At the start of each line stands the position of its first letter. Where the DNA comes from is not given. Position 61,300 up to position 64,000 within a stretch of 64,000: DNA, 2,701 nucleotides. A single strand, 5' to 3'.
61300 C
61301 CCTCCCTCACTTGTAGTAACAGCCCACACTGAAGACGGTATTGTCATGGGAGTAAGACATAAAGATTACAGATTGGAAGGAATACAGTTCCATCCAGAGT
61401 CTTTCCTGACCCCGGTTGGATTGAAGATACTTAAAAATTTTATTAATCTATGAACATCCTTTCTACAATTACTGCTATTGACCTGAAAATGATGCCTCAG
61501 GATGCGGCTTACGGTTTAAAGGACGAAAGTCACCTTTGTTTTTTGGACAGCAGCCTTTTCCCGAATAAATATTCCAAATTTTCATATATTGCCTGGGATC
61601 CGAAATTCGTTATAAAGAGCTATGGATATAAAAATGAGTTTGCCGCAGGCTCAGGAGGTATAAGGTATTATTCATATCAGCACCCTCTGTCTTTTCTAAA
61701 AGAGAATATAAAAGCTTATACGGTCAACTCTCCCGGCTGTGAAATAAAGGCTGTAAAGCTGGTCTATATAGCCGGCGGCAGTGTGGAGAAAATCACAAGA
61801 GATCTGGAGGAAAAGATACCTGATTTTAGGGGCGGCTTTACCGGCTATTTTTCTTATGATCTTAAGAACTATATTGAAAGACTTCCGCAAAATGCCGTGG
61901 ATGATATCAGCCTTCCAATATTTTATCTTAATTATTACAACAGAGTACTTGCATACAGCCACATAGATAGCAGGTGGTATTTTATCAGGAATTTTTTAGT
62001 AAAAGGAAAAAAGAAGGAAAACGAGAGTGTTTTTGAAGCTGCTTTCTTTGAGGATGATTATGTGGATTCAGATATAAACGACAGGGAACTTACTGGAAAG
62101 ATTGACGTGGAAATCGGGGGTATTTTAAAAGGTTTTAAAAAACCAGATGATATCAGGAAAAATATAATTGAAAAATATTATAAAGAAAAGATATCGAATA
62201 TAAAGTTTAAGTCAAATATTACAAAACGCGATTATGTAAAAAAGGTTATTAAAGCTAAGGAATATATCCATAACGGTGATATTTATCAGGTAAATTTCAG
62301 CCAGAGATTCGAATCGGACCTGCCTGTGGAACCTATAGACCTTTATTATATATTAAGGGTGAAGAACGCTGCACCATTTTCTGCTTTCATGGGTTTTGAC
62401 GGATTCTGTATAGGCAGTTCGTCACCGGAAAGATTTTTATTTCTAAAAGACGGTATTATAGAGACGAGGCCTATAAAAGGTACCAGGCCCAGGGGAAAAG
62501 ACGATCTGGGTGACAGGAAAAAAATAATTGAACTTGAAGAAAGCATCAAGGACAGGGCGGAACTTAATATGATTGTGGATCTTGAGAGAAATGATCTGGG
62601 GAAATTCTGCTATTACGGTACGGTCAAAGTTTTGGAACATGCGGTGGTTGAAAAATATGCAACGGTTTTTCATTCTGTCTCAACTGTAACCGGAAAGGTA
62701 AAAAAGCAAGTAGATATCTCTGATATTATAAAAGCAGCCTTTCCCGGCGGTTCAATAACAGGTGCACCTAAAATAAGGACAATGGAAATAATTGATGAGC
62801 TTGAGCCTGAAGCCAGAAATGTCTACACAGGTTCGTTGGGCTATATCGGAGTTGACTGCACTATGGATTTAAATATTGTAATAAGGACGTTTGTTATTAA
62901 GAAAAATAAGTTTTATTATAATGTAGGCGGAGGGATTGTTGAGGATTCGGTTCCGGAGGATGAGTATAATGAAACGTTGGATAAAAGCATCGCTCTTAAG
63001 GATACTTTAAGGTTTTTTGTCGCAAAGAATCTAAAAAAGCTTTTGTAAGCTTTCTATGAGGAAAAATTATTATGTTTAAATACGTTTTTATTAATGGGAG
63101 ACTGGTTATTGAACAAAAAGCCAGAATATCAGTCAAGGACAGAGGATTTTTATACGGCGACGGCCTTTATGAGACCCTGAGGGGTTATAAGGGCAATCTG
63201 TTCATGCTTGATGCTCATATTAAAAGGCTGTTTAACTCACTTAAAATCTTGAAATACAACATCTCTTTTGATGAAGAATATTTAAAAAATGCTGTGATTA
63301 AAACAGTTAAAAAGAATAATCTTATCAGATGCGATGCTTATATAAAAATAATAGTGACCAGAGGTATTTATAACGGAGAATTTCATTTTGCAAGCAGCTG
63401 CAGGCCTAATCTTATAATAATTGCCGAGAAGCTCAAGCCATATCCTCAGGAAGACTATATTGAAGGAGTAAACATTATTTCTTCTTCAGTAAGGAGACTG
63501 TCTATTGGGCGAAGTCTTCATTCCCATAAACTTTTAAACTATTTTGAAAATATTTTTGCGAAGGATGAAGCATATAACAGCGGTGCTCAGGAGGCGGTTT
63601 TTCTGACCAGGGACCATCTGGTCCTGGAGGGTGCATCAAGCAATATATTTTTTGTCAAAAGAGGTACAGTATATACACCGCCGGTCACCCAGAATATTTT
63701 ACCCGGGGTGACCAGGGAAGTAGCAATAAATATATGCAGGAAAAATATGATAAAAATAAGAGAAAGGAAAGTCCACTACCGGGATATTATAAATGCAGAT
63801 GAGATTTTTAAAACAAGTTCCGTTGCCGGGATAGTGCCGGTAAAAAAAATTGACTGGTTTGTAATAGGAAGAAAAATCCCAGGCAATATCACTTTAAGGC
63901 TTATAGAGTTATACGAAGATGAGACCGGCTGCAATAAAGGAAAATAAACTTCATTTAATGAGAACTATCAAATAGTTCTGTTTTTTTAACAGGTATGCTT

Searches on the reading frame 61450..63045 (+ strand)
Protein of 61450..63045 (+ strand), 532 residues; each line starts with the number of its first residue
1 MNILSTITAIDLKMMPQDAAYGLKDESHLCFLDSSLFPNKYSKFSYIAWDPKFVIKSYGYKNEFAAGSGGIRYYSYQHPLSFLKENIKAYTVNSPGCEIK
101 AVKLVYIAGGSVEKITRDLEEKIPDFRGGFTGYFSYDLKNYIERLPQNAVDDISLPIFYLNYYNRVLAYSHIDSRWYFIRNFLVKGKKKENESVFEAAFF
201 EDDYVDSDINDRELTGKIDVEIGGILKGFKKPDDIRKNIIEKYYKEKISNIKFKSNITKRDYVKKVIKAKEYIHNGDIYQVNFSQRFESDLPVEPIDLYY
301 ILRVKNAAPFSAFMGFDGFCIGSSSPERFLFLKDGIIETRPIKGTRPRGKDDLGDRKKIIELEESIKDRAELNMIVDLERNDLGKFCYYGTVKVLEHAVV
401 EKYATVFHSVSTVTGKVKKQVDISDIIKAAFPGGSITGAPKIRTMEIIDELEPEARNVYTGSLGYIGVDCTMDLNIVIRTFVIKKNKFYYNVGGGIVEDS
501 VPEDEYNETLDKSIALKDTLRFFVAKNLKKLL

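Call 46: search_protein_families(library=pfam, proteins=[window:61450-63045:+], max_evalue=0.0001)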
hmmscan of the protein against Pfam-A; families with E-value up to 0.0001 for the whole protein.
window:61450-63045:+ (532 aa): 2 families
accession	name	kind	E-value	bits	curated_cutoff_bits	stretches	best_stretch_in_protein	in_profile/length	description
PF00425.24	Chorismate_bind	-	1e-84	284.6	27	1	259-512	2-257/257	chorismate binding enzyme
PF04715.19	Anth_synt_I_N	-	1.7e-18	67.7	23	1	19-177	8-139/140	Anthranilate synthase component I, N terminal region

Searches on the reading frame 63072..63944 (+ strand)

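Call 46: search_protein_families(library=pfam, proteins=[window:63072-63944:+], max_evalue=0.0001)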
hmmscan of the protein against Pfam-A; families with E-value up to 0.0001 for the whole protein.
window:63072-63944:+ (291 aa): 1 family
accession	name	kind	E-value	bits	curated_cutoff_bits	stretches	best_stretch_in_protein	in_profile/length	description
PF01063.24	Aminotran_4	-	5.4e-60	203.5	28.5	1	31-260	1-223/223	Amino-transferase class IV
